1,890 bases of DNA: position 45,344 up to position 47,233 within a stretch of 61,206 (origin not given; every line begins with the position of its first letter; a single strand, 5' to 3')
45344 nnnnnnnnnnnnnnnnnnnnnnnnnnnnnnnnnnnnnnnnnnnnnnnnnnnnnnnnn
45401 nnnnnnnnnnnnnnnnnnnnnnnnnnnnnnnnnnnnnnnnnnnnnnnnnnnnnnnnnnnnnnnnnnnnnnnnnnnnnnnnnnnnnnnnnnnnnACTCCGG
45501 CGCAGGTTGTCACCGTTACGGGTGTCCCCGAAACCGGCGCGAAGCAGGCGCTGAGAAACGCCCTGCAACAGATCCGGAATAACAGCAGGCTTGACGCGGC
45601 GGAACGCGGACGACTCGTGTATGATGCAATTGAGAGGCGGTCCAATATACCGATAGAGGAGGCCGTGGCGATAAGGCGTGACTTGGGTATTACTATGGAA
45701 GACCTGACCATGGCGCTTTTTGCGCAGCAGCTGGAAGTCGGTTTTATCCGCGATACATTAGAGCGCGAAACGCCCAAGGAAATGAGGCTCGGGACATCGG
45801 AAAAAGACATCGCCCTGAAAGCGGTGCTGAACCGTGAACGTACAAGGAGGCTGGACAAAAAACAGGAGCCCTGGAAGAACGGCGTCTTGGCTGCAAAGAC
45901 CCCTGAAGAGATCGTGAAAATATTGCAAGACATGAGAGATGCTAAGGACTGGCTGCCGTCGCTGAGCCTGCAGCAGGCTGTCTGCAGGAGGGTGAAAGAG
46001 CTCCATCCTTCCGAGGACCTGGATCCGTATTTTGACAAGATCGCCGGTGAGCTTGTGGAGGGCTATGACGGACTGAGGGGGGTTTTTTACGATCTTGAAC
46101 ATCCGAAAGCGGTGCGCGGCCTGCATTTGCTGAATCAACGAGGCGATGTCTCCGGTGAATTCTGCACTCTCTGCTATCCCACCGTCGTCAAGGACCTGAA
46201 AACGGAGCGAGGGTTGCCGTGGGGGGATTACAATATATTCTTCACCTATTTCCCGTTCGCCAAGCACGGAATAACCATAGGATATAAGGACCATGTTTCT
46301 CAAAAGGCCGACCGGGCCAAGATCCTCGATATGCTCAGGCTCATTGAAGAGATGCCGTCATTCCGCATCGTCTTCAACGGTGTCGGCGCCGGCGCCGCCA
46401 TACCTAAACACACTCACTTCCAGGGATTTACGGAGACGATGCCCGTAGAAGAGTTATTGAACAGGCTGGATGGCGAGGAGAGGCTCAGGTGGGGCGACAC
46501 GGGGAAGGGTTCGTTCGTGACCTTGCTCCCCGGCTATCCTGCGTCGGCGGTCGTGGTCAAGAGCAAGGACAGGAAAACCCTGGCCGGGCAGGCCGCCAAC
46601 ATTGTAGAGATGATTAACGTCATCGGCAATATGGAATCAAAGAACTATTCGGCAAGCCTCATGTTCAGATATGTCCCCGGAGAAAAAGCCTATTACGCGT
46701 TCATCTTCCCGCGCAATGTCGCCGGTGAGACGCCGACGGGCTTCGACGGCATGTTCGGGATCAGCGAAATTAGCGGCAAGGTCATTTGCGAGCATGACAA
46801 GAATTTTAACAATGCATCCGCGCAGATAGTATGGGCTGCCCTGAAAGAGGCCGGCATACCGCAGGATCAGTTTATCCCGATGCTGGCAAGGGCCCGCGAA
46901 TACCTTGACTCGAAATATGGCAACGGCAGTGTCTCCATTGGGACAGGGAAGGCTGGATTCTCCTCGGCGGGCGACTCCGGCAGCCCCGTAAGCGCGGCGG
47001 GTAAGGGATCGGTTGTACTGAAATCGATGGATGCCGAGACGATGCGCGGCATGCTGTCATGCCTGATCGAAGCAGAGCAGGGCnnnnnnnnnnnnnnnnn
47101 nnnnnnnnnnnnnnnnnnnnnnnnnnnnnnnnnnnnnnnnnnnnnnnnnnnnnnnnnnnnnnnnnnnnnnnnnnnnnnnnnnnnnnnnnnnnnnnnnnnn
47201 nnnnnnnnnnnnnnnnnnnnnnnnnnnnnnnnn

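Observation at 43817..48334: Orphan 1505-aa exported giant protein built around a HIT/GalT-branch (HxHxQ) nucleotide-phosphorylase-like core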

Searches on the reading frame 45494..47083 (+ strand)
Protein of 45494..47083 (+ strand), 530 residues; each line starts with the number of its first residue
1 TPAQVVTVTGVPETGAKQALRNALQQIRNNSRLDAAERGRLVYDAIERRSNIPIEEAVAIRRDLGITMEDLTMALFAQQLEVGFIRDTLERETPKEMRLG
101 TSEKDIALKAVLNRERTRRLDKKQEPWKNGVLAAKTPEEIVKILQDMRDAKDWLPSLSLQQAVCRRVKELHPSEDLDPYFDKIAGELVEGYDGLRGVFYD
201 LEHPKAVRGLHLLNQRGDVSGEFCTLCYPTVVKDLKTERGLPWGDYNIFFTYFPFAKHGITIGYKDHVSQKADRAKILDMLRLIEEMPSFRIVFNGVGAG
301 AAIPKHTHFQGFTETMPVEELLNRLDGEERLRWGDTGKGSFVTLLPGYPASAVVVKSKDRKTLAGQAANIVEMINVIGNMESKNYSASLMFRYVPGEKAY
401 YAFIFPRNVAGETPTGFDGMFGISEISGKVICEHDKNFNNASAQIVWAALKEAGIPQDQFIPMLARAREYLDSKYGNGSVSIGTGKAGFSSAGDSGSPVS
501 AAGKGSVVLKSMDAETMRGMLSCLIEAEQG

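Call 13: find_homologous_proteins(query=window:45494-47083:+)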
Query window:45494-47083:+: 8000 candidates shared short words with the query, none scored E <= 0.001.

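Call 30: search_protein_representatives(protein=window:45494-47083:+)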
Query: 530 residues. Proteins with E-value up to 0.001 (for the whole library): 232; up to 1e-10: 17; up to 1e-30: 1. The best 150 are listed.
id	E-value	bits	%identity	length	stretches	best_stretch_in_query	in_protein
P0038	3.6e-67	243.6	39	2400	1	53-466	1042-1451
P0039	2.8e-24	102.1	34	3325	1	217-465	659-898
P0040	3.7e-19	85.2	31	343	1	220-458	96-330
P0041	2.6e-17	79.1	30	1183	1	217-528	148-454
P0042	9.6e-17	77.2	29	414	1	213-460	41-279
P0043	6.4e-15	71.2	35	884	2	245-456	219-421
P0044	2.6e-14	69.2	35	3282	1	206-411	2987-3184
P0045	1.7e-13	66.5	31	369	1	246-457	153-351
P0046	3.9e-13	65.3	31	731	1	220-458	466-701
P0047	5.8e-13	64.8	27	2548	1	219-440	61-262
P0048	9.1e-13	64.1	28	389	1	220-458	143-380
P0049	9.9e-13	64.0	33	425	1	245-460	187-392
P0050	1.6e-12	63.3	30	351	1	223-408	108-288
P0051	2.1e-12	62.9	33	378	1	205-408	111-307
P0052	4.7e-12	61.7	26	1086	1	222-472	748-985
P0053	8.5e-12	60.9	30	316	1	219-445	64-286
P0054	1.0e-11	60.6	30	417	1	215-412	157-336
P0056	1.6e-10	56.7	28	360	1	239-465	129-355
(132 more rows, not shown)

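Call 31: search_protein_families(library=pfam, proteins=[P0040, P0042, P0045, P0048, P0049, P0050, P0051, P0053, P0054, P0056], max_evalue=0.001)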
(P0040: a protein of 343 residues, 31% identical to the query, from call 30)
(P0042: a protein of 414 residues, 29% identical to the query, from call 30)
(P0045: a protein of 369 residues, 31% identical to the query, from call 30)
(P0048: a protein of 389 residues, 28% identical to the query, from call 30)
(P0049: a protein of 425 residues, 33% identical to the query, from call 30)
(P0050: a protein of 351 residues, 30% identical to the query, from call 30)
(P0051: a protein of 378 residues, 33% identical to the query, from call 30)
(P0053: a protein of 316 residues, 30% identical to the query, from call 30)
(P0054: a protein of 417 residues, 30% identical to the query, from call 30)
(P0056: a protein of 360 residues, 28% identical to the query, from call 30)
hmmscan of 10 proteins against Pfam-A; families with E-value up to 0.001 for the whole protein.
P0040 (343 aa): 1 family
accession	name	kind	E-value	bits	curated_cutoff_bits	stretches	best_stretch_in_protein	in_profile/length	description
PF16269.10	DUF4922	-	7.7e-19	68.5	23.6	1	70-187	31-144/146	Domain of unknown function (DUF4922)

P0042 (414 aa): 1 family
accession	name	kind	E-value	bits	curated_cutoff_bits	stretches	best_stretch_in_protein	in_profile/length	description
PF16269.10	DUF4922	-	5.3e-19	69.1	23.6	1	11-136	21-144/146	Domain of unknown function (DUF4922)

P0045 (369 aa): 1 family
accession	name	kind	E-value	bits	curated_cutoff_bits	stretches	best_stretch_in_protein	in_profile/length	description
PF16269.10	DUF4922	-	1.1e-16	61.5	23.6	1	128-217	59-143/146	Domain of unknown function (DUF4922)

P0048 (389 aa): 1 family
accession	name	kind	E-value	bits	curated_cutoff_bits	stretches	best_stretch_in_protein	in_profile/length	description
PF16269.10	DUF4922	-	1.5e-19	70.8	23.6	1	143-235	55-144/146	Domain of unknown function (DUF4922)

P0049 (425 aa): 1 family
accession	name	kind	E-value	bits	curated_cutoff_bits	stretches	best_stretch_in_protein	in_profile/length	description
PF16269.10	DUF4922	-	1.1e-14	55.1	23.6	1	124-253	22-144/146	Domain of unknown function (DUF4922)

P0050 (351 aa): 1 family
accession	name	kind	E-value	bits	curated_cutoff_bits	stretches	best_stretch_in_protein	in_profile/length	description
PF16269.10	DUF4922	-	5.4e-12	46.3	23.6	1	125-197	74-144/146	Domain of unknown function (DUF4922)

P0051 (378 aa): 1 family
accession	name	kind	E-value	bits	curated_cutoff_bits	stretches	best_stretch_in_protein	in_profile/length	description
PF16269.10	DUF4922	-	4.8e-14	53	23.6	1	151-224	78-144/146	Domain of unknown function (DUF4922)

P0053 (316 aa): 2 families
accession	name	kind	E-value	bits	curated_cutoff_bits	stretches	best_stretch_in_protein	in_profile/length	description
PF16269.10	DUF4922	-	5.1e-47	159.9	23.6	1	12-153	2-145/146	Domain of unknown function (DUF4922)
PF19327.4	Ap4A_phos_N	-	0.00059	19.8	23.1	1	88-154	91-159/177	Ap4A phosphorylase N-terminal domain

P0054 (417 aa): 1 family
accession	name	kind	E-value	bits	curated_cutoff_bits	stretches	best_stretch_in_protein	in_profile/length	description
PF16269.10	DUF4922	-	2e-23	83.4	23.6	1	141-250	33-144/146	Domain of unknown function (DUF4922)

P0056 (360 aa): 1 family
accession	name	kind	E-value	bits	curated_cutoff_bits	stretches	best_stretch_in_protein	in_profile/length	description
PF16269.10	DUF4922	-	2.4e-11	44.2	23.6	1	105-203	59-144/146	Domain of unknown function (DUF4922)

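Call 32: search_protein_families(library=ncbifam, proteins=[P0040, P0042, P0045, P0048, P0049, P0050, P0051, P0053, P0054, P0056], max_evalue=0.001)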
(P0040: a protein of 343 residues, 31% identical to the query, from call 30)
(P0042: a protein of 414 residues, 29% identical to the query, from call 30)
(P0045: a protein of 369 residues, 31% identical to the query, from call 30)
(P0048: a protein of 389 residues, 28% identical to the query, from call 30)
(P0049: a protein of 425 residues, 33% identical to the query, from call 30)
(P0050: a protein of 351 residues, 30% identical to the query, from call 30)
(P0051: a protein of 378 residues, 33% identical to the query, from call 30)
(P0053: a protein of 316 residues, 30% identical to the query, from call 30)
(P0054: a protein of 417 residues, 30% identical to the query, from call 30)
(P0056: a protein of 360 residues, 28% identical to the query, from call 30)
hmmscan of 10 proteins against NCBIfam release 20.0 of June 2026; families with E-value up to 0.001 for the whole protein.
P0040 (343 aa): 9 families
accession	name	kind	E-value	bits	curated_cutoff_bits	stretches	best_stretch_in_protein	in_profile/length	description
TIGR01239.1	galT_2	equivalog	2.5e-07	30.2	650.15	1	128-246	210-332/489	UDP-glucose--hexose-1-phosphate uridylyltransferase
NF003629.0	PRK05270.1-2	subfamily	3e-06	26.4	628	1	130-248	220-342/508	UDP-glucose--hexose-1-phosphate uridylyltransferase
NF003633.0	PRK05270.2-2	subfamily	4.3e-06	26.2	721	1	128-249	214-336/497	UDP-glucose--hexose-1-phosphate uridylyltransferase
NF003632.0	PRK05270.2-1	equivalog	4.7e-06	25.4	865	1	95-251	189-357/515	UDP-glucose--hexose-1-phosphate uridylyltransferase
NF003631.0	PRK05270.1-5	subfamily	5.3e-06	25.7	765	1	128-247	209-332/493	UDP-glucose--hexose-1-phosphate uridylyltransferase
NF003638.0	PRK05270.3-3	equivalog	8.8e-06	24.8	1021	1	128-246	167-289/476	UDP-glucose--hexose-1-phosphate uridylyltransferase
NF003630.0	PRK05270.1-3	equivalog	2.7e-05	23.4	769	1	128-247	207-330/487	UDP-glucose--hexose-1-phosphate uridylyltransferase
NF003628.0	PRK05270.1-1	equivalog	3.6e-05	22.9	1021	1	127-247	206-330/493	UDP-glucose--hexose-1-phosphate uridylyltransferase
NF003634.0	PRK05270.2-3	equivalog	0.00011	21.3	1021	1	127-238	210-325/493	UDP-glucose--hexose-1-phosphate uridylyltransferase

P0042 (414 aa): 0 families

P0045 (369 aa): 0 families

P0048 (389 aa): 9 families
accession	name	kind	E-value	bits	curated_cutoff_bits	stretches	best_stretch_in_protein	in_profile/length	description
TIGR01239.1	galT_2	equivalog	2.1e-08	33.8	650.15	1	176-285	210-323/489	UDP-glucose--hexose-1-phosphate uridylyltransferase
NF003629.0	PRK05270.1-2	subfamily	3.5e-08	32.8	628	1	176-288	218-334/508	UDP-glucose--hexose-1-phosphate uridylyltransferase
NF003633.0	PRK05270.2-2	subfamily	1.3e-07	31.2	721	1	176-288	214-330/497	UDP-glucose--hexose-1-phosphate uridylyltransferase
NF003631.0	PRK05270.1-5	subfamily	1.5e-07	30.8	765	1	176-289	209-326/493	UDP-glucose--hexose-1-phosphate uridylyltransferase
NF003632.0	PRK05270.2-1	equivalog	4.4e-06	25.5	865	1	175-279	229-337/515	UDP-glucose--hexose-1-phosphate uridylyltransferase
NF003630.0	PRK05270.1-3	equivalog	2.5e-05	23.5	769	1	176-291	207-326/487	UDP-glucose--hexose-1-phosphate uridylyltransferase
NF003628.0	PRK05270.1-1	equivalog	4.2e-05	22.7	1021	1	176-245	207-278/493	UDP-glucose--hexose-1-phosphate uridylyltransferase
NF003634.0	PRK05270.2-3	equivalog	4.8e-05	22.5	1021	1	175-290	210-329/493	UDP-glucose--hexose-1-phosphate uridylyltransferase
NF003636.0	PRK05270.3-1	equivalog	0.00018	20.1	1223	1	175-245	252-324/560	UDP-glucose--hexose-1-phosphate uridylyltransferase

P0049 (425 aa): 0 families

P0050 (351 aa): 2 families
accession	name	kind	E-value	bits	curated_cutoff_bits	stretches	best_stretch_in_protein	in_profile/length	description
NF003636.0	PRK05270.3-1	equivalog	1e-05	24.2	1223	1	138-253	254-372/560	UDP-glucose--hexose-1-phosphate uridylyltransferase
NF003632.0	PRK05270.2-1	equivalog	0.00011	20.8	865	1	136-252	229-348/515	UDP-glucose--hexose-1-phosphate uridylyltransferase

P0051 (378 aa): 2 families
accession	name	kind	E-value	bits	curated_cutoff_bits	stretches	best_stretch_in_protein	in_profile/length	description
TIGR01239.1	galT_2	equivalog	2e-05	23.9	650.15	1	144-281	195-330/489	UDP-glucose--hexose-1-phosphate uridylyltransferase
NF003629.0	PRK05270.1-2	subfamily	0.00046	19.2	628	1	151-278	210-335/508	UDP-glucose--hexose-1-phosphate uridylyltransferase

P0053 (316 aa): 0 families

P0054 (417 aa): 0 families

P0056 (360 aa): 0 families

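Call 98: find_encoding_contigs(protein=P0038, flank=6000, max_places=2)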
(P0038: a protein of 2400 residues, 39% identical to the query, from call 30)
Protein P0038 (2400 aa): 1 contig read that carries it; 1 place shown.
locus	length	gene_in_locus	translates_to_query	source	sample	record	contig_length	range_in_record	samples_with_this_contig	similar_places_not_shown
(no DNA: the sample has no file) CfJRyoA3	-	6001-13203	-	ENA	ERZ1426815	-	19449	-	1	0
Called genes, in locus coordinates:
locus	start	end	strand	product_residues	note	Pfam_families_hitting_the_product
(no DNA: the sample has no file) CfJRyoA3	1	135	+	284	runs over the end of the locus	PF00089:Trypsin, PF13365:Trypsin_2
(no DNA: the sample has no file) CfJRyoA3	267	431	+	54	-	-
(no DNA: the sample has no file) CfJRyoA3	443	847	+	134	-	PF22091:DUF6941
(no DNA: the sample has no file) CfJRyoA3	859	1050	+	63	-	-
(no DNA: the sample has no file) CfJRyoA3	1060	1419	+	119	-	-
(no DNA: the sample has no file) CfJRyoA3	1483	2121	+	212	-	-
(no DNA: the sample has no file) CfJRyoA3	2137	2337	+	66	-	PF11127:YgaP-like_TM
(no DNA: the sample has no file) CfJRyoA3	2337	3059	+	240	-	-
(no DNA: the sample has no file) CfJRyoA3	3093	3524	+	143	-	PF02805:Ada_Zn_binding (faint)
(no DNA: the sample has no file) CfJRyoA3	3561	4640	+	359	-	PF00512:HisKA, PF02518:HATPase_c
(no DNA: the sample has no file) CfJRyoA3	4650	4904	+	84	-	PF01713:Smr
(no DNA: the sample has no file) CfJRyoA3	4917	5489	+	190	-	PF01613:Flavin_Reduct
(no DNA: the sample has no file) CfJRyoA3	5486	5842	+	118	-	-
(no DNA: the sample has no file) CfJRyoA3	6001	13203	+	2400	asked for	PF01704:UDPGP, PF16269:DUF4922, PF02878:PGM_PMM_I, PF02880:PGM_PMM_III (faint)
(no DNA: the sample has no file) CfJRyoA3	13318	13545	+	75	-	-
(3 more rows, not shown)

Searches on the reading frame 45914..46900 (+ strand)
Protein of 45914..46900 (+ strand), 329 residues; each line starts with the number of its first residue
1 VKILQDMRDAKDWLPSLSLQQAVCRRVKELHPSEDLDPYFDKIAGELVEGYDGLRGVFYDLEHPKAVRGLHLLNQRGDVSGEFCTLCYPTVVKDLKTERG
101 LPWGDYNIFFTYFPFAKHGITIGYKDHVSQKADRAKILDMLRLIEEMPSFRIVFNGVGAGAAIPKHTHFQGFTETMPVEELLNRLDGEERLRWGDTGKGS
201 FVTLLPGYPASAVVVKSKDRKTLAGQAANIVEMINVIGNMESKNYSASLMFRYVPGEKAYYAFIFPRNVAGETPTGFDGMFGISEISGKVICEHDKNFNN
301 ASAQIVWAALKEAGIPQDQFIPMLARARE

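Call 87: search_solved_structures(query=A6, max_evalue=1, show_alignments=2)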
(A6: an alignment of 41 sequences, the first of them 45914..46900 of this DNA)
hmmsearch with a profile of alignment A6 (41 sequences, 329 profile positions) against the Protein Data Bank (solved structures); distinct sequences matched with E-value up to 1: 5.
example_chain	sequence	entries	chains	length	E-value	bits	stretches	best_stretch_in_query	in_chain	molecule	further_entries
4i5t_A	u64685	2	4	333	6.5e-06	29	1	21-314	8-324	5',5'''-P-1,P-4-tetraphosphate phosphorylase 2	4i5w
4i5v_A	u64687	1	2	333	0.002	20.9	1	21-314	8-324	5',5'''-P-1,P-4-tetraphosphate phosphorylase 2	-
7w1m_E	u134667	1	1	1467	0.012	18.4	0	264-322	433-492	Nipped-B-like protein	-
6wge_E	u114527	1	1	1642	0.015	18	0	264-322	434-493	Nipped-B-like protein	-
6wg3_E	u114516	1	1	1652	0.015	18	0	264-322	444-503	Nipped-B-like protein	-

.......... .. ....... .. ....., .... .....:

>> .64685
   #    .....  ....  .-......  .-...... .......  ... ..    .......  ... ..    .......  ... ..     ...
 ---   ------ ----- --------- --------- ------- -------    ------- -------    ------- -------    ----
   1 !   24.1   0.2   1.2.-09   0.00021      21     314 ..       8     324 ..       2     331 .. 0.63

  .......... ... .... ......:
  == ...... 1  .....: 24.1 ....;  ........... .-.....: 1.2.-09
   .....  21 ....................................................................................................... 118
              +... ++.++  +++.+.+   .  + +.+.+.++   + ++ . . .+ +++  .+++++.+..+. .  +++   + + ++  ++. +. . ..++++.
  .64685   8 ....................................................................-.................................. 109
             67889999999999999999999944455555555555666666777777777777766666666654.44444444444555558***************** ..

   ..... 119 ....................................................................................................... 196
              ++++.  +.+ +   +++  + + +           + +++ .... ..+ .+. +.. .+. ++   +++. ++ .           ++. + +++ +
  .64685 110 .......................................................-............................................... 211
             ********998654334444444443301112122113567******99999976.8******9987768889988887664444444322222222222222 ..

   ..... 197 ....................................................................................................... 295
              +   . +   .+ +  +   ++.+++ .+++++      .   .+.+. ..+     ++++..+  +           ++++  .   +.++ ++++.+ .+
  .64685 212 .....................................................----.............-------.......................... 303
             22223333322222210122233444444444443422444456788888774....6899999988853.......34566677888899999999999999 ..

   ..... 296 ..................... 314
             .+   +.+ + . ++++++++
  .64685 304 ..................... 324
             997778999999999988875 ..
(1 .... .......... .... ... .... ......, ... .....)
